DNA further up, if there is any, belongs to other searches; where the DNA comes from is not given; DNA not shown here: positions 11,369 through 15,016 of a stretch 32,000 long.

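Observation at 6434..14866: Giant orphan protein plus DEAH helicase/DUF1998 operon: Druantia type III-like candidate anti-phage system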

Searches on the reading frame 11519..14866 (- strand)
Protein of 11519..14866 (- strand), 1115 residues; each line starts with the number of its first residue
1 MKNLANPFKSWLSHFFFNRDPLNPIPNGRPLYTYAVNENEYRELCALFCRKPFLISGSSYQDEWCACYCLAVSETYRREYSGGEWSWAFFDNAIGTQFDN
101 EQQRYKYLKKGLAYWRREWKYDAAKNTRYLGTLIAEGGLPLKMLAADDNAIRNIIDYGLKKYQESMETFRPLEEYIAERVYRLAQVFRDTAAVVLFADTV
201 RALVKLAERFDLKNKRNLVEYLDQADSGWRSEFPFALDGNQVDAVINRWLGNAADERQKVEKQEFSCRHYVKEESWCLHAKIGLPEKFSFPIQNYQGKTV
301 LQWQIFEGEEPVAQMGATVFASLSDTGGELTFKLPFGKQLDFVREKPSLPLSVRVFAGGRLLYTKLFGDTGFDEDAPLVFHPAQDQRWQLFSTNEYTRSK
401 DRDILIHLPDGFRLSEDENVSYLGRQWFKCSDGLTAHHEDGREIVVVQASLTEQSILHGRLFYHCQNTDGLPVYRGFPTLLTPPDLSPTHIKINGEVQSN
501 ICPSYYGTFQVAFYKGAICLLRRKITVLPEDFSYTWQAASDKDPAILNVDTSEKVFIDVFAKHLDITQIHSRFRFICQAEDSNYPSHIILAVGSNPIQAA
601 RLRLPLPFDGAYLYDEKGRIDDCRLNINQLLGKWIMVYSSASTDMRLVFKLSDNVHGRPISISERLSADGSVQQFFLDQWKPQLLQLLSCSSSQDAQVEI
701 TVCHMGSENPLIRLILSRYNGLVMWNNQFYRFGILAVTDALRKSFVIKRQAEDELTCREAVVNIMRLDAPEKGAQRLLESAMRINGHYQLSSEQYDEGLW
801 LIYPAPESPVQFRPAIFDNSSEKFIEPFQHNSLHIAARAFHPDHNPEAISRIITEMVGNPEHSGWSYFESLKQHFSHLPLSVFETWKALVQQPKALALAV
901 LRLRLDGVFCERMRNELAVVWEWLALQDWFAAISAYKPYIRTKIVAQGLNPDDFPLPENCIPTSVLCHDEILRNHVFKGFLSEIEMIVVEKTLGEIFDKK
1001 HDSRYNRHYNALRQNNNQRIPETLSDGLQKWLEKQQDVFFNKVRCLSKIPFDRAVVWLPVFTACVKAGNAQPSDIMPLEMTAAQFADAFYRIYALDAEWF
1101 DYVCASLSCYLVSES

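Call 6: search_protein_families(library=padloc, proteins=[window:11519-14866:-], max_evalue=0.01)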
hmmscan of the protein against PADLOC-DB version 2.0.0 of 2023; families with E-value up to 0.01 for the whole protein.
window:11519-14866:- (1115 aa): 11 families
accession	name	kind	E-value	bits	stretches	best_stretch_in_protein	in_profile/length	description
PDLC00050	DruH3|DruH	-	1.4e-172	574.2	1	6-1113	3-1096/1101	Unknown function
PDLC00049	DruH3|DruH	-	5.4e-154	512.5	1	8-1114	12-1098/1100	Unknown function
PDLC00044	DruH3|DruH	-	2.4e-51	172.5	1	27-1114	25-1094/1096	Unknown function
PDLC00042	DruH3|DruH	-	5.3e-47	158.3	1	519-1103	123-675/687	Unknown function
PDLC00048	DruH3|DruH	-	7.3e-43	144.8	2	511-1074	437-998/1036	Unknown function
PDLC00047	DruH3|DruH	-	1.1e-42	144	2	8-258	4-257/1118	Unknown function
PDLC00043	DruH3|DruH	-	1.4e-28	98.5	1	831-1103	5-257/269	Unknown function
PDLC00039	DruH3|DruH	-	1.2e-26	91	2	6-242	65-298/1142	Unknown function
PDLC00038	DruH3|DruH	-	1.1e-24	84.4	2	6-254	6-261/1168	Unknown function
PDLC00041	DruH3|DruH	-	1.4e-16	57.4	1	1-285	1-279/1117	Unknown function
PDLC00040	DruH3|DruH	-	3.6e-06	22.8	1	24-241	64-280/1098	Unknown function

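Call 7: search_protein_families(library=pfam, proteins=[window:11519-14866:-], max_evalue=0.01)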
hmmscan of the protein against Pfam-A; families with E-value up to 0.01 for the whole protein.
window:11519-14866:- (1115 aa): 0 families

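Call 11: find_homologous_proteins(query=window:11519-14866:-, max_evalue=0.00001)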
Query window:11519-14866:- (1115 aa): 71 proteins with E <= 0.00001 among 8000 candidates.
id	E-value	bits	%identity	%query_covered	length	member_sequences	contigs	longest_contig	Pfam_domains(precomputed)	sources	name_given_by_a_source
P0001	0.0e+0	2562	97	100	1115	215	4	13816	PF27205.1,PF27201.1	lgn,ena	-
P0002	0.0e+0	2009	78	100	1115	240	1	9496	PF27205.1,PF27201.1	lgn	-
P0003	0.0e+0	1051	46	99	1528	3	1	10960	PF27205.1,PF27201.1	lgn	-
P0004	5.2e-296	1003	44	99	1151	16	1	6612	PF27205.1,PF27201.1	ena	-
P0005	1.7e-288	978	44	99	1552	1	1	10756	PF27205.1,PF27201.1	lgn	-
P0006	2.0e-228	779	37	99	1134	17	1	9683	PF27205.1,PF27201.1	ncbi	-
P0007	5.8e-216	738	35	99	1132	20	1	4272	PF27205.1,PF27201.1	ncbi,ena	-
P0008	2.3e-209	716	37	99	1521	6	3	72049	PF27205.1,PF27201.1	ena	-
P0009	1.1e-127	446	30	99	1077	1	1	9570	PF27205.1,PF27201.1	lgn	-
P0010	6.0e-121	423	28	99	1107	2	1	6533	PF27205.1,PF27201.1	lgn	-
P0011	5.5e-118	414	30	100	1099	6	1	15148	PF27205.1,PF27201.1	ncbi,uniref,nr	ncbi:STY4851/ECs_5259 family protein [Zestomonas thermotolerans]|uniref:STY4851/ECs_5259 family prot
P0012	1.6e-115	405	29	100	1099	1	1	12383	PF27205.1,PF27201.1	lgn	-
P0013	1.3e-114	402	29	99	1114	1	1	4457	PF27205.1,PF27201.1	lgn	-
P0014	5.5e-114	400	28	100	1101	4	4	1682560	PF27205.1,PF27201.1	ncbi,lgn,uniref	ncbi:STY4851/ECs_5259 family protein [Alcaligenes faecalis]|uniref:STY4851/ECs_5259 family protein n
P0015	6.8e-114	400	29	96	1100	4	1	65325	PF27205.1,PF27201.1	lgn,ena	-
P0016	1.3e-113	399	29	100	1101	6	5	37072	PF27205.1,PF27201.1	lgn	-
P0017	1.7e-113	399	30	100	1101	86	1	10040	PF27205.1,PF27201.1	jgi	-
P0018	4.3e-113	397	29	100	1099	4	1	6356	PF27205.1,PF27201.1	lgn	-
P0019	7.4e-111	390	29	100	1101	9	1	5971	PF27205.1,PF27201.1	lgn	-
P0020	9.1e-111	390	29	99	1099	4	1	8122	PF27205.1,PF27201.1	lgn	-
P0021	1.6e-110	389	29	100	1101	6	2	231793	PF27205.1,PF27201.1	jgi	jgi:hypothetical protein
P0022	8.3e-110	386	28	99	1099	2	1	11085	PF27205.1,PF27201.1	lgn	-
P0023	6.6e-108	380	27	100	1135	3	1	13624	PF27205.1,PF27201.1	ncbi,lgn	-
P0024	3.8e-105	371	27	96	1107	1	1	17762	PF27205.1,PF27201.1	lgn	-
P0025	4.1e-105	371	28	96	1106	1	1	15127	PF27205.1,PF27201.1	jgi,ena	-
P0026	6.5e-105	370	29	99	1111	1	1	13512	PF27205.1,PF27201.1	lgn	-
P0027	6.5e-105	370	28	100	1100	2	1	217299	PF27205.1,PF27201.1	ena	-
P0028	1.4e-104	369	27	100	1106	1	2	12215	PF27205.1,PF27201.1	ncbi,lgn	-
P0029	3.6e-104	368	29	98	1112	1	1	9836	PF27205.1,PF27201.1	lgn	-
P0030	4.9e-101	357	28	96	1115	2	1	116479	PF27205.1,PF27201.1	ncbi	ncbi:STY4851/ECs_5259 family protein [Cupriavidus sp. CP313]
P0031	1.0e-97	346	28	100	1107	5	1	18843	PF27205.1,PF27201.1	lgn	-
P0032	2.0e-96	342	27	100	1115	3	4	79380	PF27205.1,PF27201.1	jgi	-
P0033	2.1e-96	342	27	100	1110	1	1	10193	PF27205.1,PF27201.1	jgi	jgi:hypothetical protein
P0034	1.8e-94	336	27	97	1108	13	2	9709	PF27205.1,PF27201.1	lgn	-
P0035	2.3e-77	279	24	96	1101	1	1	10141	PF27205.1,PF27201.1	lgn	-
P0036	1.8e-76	276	25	99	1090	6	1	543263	PF27205.1,PF27201.1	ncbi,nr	ncbi:hypothetical protein ATS74_06830 [Pseudoalteromonas sp. H103]|nr:hypothetical protein ATS74_068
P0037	4.0e-75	272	26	82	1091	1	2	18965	PF27205.1,PF27201.1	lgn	-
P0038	2.2e-73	266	26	94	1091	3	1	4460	PF27205.1,PF27201.1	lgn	-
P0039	3.5e-73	265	25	97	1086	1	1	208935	PF27205.1,PF27201.1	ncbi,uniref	ncbi:STY4851/ECs_5259 family protein [Idiomarina loihiensis]|uniref:STY4851/ECs_5259 family protein 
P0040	4.0e-73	265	24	99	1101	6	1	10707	PF27205.1,PF27201.1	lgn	-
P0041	1.8e-72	263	26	93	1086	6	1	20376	PF27205.1,PF27201.1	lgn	-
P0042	3.6e-72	262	25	94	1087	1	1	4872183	PF27205.1,PF27201.1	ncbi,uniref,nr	ncbi:STY4851/ECs_5259 family protein [Planctobacterium marinum]|uniref:Uncharacterized protein n=1 T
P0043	3.6e-71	259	25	94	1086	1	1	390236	PF27205.1,PF27201.1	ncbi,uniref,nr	ncbi:STY4851/ECs_5259 family protein [Alteromonas sp. ASW11-36]|uniref:STY4851/ECs_5259 family prote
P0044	6.7e-69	251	24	98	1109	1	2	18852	PF27205.1,PF27201.1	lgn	-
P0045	1.1e-68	250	23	98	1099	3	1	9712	PF27205.1,PF27201.1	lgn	-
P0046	2.1e-66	243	23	98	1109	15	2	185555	PF27205.1,PF27201.1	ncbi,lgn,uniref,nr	ncbi:STY4851/ECs_5259 family protein [Metapseudomonas otitidis]|uniref:STY4851/ECs_5259 family prote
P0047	6.3e-66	241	25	98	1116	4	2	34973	PF27205.1,PF27201.1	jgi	jgi:hypothetical protein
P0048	6.0e-64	235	24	98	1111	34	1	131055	PF27205.1,PF27201.1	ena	-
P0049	3.4e-63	232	24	98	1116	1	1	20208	PF27205.1,PF27201.1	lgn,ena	-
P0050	4.5e-63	232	24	98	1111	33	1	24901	PF27205.1,PF27201.1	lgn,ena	-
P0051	1.4e-62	230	25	99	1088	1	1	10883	PF27205.1,PF27201.1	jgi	jgi:hypothetical protein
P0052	2.6e-61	226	24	99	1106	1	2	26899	PF27205.1,PF27201.1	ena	-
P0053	9.2e-61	224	25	98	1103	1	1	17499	PF27205.1,PF27201.1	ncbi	-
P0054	2.0e-60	223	23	98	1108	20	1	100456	PF27205.1,PF27201.1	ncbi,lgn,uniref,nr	ncbi:STY4851/ECs_5259 family protein [Aeromonas hydrophila]|uniref:STY4851/ECs_5259 family protein n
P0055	8.2e-60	221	24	99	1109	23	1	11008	PF27205.1,PF27201.1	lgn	-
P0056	9.6e-60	221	24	98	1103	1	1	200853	PF27205.1,PF27201.1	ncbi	ncbi:STY4851/ECs_5259 family protein [Methylomonas sp. MgM2]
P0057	1.1e-58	217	24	98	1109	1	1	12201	PF27205.1,PF27201.1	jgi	jgi:hypothetical protein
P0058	1.1e-58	217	23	98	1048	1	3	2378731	PF27205.1,PF27201.1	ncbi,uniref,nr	ncbi:STY4851/ECs_5259 family protein [Actinobacillus equuli]|uniref:STY4851/ECs_5259 family protein 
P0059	1.2e-58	217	24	98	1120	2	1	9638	PF27205.1,PF27201.1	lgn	-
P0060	1.2e-57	214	24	98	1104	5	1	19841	PF27205.1,PF27201.1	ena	-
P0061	5.3e-57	212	25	98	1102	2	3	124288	PF27205.1,PF27201.1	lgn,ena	-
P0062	1.8e-56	210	24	98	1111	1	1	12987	PF27205.1,PF27201.1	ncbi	-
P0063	3.3e-55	206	24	99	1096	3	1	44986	PF27205.1,PF27201.1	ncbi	-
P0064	1.5e-53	200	24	83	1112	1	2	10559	PF27205.1,PF27201.1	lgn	-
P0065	7.6e-52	195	21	99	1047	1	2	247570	PF27205.1,PF27201.1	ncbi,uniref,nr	ncbi:STY4851/ECs_5259 family protein [Mannheimia sp. AT1]|uniref:STY4851/ECs_5259 family protein n=1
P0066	9.5e-49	184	21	99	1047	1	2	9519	PF27205.1,PF27201.1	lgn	-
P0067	7.0e-48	181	22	99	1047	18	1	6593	PF27205.1,PF27201.1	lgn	-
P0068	3.0e-37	146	21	77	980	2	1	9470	PF27205.1,PF27201.1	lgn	-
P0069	2.7e-17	80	27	19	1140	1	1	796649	PF27205.1,PF27201.1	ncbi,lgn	-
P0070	1.8e-14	71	22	34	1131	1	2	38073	PF27205.1,PF27201.1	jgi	jgi:hypothetical protein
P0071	3.1e-12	63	26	21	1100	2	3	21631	PF27205.1,PF27201.1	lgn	-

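Call 12: find_related_loci(query=window:11519-14866:-, collection=genome_contigs, flank=10000)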
Query window:11519-14866:- (1115 aa) in genome_contigs; peptide patterns used: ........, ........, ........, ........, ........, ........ (x = any residue, [..] = any of these).
11 stretches matched a pattern; 2 encode a relative of the query (tblastn E <= 1e-3); 1 distinct loci.
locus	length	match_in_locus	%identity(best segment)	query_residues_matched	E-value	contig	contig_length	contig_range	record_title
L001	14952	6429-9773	96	1-1115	0e+0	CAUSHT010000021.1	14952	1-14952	MAG TPA_asm: uncultured Neisseria sp. isolate SRR15839757_bin.10_MetaWRAP_v1.3_MAG genome assembly, contig: ERZ14236300.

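Call 14: find_encoding_contigs(protein=P0001, flank=10000, max_places=6)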
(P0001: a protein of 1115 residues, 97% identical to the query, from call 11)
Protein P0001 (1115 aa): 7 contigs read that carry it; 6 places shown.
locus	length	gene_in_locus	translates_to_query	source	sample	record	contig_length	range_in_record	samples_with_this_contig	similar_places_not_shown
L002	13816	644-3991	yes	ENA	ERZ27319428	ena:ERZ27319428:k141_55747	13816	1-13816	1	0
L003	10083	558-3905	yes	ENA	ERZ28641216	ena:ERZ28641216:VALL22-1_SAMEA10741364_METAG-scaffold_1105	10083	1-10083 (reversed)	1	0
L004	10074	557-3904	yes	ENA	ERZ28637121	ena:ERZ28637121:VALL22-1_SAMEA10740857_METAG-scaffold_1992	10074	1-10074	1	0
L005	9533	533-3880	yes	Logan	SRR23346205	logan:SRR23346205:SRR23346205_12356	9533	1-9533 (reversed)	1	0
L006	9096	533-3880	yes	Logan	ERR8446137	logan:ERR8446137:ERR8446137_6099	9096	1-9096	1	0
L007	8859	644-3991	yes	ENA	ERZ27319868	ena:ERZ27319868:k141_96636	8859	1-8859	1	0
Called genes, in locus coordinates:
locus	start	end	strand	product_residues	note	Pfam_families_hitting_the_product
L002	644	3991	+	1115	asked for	PF27201:YjiT_N, PF27205:YjiT_2nd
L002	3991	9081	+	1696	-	PF00270:DEAD, PF04851:ResIII (faint), PF27116:YjiV_N, PF00271:Helicase_C, PF09369:MZB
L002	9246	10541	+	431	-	PF02403:Seryl_tRNA_N, PF10046:BLOC1_2 (faint), PF00587:tRNA-synt_2b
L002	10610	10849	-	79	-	PF03891:DUF333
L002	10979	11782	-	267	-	PF10613:Lig_chan-Glu_bd (weak), PF00497:SBP_bac_3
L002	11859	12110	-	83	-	-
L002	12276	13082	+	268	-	-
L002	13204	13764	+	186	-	PF11948:DUF3465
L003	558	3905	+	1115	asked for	PF27201:YjiT_N, PF27205:YjiT_2nd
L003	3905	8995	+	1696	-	PF00270:DEAD, PF04851:ResIII (faint), PF27116:YjiV_N, PF00271:Helicase_C, PF09369:MZB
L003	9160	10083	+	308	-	?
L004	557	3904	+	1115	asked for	PF27201:YjiT_N, PF27205:YjiT_2nd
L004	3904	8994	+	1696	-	PF00270:DEAD, PF04851:ResIII (faint), PF27116:YjiV_N, PF00271:Helicase_C, PF09369:MZB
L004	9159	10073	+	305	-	?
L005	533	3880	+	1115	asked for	PF27201:YjiT_N, PF27205:YjiT_2nd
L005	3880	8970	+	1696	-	PF00270:DEAD, PF04851:ResIII (faint), PF27116:YjiV_N, PF00271:Helicase_C, PF09369:MZB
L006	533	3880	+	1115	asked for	PF27201:YjiT_N, PF27205:YjiT_2nd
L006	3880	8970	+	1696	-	PF00270:DEAD, PF04851:ResIII (faint), PF27116:YjiV_N, PF00271:Helicase_C, PF09369:MZB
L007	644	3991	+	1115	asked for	PF27201:YjiT_N, PF27205:YjiT_2nd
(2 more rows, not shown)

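Call 30: search_solved_structures(query=window:11519-14866:-, max_evalue=0.001, show_alignments=2)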
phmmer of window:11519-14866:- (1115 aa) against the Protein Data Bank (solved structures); distinct sequences matched with E-value up to 0.001: 1.
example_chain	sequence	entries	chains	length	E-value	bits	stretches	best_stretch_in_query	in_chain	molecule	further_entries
9tud_A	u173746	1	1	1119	7.1e-11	43.8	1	3-284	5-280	DruH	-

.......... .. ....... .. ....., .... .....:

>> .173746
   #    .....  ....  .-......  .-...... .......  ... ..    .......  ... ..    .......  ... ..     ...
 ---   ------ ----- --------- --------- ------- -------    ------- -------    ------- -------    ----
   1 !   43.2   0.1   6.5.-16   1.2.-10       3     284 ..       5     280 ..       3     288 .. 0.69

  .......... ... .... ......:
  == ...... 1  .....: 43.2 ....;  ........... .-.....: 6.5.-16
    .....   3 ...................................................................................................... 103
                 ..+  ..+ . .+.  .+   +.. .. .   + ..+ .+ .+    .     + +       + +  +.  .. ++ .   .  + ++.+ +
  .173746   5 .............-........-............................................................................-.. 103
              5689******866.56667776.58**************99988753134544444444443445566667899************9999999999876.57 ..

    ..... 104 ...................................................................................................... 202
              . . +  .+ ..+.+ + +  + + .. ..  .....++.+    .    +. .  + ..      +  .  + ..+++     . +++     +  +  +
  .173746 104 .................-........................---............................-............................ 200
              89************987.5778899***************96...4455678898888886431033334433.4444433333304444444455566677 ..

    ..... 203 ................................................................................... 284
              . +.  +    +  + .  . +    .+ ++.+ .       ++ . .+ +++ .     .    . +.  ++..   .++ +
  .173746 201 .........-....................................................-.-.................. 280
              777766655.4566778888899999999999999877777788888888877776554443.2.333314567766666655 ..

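Call 31: search_protein_families(library=pfam, proteins=[P0003, P0005, P0008, P0004, P0006], max_evalue=0.01)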
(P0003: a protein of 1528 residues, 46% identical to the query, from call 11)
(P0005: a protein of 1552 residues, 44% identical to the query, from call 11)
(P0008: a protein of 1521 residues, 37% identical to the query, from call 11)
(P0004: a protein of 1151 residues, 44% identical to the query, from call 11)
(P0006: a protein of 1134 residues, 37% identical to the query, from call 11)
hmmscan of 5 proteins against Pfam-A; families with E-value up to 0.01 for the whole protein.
P0003 (1528 aa): 0 families

P0005 (1552 aa): 0 families

P0008 (1521 aa): 0 families

P0004 (1151 aa): 0 families

P0006 (1134 aa): 0 families
